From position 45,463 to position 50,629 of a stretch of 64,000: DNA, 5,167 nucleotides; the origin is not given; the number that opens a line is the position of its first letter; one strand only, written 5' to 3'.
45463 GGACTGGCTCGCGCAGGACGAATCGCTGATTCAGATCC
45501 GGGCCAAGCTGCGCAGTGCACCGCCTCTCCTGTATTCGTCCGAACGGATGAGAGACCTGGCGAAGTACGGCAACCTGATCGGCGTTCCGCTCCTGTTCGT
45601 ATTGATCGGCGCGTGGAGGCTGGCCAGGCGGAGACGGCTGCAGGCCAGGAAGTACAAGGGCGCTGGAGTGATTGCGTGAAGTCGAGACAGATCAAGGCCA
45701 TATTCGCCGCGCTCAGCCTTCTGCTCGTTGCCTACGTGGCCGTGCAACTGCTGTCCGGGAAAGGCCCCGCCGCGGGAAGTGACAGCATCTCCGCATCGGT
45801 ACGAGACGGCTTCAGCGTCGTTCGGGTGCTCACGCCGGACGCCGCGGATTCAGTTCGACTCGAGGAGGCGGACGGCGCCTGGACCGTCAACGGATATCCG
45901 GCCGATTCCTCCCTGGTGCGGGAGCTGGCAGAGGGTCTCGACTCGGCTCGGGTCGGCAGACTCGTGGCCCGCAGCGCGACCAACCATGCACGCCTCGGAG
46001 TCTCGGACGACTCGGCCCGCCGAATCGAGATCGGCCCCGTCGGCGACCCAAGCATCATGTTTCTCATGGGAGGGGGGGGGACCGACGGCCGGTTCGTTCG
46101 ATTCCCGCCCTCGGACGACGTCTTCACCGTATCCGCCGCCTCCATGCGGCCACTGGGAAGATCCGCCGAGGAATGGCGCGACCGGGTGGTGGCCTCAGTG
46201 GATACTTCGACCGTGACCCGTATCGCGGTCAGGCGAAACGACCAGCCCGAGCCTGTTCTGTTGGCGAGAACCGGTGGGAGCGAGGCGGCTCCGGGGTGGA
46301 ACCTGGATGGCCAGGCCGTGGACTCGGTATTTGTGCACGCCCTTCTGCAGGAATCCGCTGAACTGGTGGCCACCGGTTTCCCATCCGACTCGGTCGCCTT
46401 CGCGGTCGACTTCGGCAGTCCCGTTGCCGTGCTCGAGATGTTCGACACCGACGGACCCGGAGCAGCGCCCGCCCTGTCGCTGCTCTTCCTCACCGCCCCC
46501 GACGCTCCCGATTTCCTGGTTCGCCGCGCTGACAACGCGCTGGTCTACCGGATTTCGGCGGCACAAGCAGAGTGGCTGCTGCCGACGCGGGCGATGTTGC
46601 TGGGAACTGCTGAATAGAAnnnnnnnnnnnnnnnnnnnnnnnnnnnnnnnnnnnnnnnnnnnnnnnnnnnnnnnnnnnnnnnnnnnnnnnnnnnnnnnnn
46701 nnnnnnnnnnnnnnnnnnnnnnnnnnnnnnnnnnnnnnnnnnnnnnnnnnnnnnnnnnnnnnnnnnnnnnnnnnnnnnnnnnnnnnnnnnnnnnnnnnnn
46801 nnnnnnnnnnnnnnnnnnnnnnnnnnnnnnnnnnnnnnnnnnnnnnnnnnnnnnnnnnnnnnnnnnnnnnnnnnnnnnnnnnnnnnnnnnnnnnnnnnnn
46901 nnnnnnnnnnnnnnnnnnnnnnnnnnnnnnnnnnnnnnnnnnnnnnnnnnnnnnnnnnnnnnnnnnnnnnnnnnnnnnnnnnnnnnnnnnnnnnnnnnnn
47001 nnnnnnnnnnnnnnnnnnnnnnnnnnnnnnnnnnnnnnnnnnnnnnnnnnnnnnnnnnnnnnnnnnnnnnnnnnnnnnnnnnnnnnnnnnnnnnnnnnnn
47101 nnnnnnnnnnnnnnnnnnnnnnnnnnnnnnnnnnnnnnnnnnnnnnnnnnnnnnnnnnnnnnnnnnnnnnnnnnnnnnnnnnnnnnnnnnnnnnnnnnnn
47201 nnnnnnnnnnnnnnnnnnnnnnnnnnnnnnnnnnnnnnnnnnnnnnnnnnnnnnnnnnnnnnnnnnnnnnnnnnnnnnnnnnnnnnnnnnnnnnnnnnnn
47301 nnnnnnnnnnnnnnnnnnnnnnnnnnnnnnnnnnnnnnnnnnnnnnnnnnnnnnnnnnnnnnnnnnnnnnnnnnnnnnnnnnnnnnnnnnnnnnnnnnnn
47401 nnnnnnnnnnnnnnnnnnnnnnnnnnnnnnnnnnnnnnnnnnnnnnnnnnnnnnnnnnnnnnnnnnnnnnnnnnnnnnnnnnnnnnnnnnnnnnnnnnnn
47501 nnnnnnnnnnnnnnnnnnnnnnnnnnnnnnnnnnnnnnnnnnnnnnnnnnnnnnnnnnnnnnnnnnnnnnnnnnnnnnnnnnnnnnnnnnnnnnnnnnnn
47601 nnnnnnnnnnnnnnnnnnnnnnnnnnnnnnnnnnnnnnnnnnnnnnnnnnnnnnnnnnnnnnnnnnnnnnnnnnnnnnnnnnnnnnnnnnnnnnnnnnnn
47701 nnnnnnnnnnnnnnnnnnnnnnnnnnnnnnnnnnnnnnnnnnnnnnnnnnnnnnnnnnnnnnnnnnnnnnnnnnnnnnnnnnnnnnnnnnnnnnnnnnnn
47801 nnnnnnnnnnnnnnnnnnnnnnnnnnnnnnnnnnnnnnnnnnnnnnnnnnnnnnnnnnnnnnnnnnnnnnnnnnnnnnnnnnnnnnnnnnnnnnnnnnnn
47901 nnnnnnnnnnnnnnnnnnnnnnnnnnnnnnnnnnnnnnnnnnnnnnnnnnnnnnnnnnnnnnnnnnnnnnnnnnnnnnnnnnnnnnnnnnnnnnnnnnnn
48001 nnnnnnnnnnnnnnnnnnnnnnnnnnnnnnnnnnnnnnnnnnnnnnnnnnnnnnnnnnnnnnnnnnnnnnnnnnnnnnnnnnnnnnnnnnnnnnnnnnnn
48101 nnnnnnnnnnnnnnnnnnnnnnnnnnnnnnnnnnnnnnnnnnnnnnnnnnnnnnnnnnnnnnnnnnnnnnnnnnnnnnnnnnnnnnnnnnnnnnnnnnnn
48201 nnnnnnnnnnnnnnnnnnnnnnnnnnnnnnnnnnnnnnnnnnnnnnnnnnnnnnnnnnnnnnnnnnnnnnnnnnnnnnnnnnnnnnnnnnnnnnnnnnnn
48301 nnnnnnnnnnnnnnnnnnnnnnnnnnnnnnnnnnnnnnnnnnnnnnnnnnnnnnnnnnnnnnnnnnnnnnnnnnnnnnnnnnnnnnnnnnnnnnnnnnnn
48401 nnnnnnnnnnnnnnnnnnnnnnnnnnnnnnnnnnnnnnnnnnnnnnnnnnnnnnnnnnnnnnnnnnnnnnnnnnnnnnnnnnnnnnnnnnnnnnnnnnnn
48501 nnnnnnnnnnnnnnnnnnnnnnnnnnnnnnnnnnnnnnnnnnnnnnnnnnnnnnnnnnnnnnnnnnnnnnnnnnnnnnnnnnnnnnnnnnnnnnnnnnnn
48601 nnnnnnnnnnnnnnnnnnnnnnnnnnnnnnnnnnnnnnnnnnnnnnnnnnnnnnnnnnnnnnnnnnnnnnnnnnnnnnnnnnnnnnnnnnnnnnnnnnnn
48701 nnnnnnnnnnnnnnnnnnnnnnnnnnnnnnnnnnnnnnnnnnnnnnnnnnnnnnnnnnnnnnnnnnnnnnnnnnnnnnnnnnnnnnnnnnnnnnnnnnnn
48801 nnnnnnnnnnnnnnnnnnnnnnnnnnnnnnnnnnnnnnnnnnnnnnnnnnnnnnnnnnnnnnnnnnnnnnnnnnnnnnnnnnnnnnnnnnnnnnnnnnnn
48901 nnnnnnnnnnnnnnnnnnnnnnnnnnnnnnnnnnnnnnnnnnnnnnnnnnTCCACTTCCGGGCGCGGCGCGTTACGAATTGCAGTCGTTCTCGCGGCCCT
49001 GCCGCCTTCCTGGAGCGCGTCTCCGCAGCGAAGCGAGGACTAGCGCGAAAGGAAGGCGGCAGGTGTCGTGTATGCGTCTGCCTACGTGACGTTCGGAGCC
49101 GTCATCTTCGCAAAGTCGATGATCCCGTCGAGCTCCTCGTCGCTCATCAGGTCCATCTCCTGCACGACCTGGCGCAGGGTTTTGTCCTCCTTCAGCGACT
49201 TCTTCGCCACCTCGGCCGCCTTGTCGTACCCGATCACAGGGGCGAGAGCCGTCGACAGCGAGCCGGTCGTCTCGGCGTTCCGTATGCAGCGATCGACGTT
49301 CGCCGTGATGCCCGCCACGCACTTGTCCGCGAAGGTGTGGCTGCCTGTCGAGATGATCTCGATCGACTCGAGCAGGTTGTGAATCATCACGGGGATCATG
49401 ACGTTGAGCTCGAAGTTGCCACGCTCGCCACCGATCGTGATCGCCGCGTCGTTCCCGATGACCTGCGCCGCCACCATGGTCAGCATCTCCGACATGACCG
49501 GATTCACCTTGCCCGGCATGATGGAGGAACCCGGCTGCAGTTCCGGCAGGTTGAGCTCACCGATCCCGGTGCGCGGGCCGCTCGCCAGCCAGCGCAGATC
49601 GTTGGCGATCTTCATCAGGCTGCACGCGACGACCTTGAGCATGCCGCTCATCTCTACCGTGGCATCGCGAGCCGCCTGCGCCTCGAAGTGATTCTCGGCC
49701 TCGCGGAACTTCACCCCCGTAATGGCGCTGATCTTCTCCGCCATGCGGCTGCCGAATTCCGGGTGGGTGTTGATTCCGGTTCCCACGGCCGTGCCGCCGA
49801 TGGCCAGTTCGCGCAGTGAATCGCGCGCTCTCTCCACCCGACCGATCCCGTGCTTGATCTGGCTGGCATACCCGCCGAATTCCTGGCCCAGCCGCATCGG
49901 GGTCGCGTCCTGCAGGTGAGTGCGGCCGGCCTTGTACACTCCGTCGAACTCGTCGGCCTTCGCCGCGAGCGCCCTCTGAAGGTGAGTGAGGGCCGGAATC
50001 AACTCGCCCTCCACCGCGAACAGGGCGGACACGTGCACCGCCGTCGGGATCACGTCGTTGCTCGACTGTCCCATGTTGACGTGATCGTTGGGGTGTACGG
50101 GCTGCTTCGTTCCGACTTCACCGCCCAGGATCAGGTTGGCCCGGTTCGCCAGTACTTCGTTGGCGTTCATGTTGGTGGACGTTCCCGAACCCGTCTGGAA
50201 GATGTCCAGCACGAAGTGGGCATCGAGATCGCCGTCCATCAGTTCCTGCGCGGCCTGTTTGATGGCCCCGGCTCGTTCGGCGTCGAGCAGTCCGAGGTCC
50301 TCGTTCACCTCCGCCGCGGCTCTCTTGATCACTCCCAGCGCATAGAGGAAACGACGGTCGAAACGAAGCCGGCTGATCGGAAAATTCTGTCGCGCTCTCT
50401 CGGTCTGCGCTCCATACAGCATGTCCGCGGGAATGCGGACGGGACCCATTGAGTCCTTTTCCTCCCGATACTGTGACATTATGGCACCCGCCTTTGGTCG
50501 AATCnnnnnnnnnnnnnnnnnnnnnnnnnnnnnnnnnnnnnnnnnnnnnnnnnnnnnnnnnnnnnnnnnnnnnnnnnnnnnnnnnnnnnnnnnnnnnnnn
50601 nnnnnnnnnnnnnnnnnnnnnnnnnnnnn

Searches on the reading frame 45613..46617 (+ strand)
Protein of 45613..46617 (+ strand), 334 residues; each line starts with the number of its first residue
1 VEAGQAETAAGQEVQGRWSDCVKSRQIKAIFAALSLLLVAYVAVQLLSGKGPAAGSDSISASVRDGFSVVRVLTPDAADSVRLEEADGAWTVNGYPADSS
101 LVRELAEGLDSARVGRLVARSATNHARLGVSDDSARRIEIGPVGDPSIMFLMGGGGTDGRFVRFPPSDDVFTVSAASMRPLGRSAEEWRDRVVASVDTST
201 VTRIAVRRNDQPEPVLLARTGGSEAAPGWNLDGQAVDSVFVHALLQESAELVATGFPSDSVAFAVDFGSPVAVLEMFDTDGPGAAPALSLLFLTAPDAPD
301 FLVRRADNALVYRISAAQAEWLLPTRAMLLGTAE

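Call 77: search_protein_families(library=pfam, proteins=[window:45613-46617:+], max_evalue=0.00001)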
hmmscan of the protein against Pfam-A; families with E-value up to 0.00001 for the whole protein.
window:45613-46617:+ (334 aa): 1 family
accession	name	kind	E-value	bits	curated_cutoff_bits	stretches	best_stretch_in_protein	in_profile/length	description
PF14238.11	DUF4340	-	8.8e-17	62.3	25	1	94-259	8-170/183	Domain of unknown function (DUF4340)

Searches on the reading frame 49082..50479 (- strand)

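Call 77: search_protein_families(library=pfam, proteins=[window:49082-50479:-], max_evalue=0.00001)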
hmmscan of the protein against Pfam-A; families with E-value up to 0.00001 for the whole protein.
window:49082-50479:- (465 aa): 2 families
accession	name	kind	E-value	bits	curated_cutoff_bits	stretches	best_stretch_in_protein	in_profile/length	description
PF00206.25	Lyase_1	-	2.2e-104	349.7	27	1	13-342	2-312/312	Lyase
PF10415.14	FumaraseC_C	-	8.4e-20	71.4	32.5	1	409-460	2-53/54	Fumarase C C-terminus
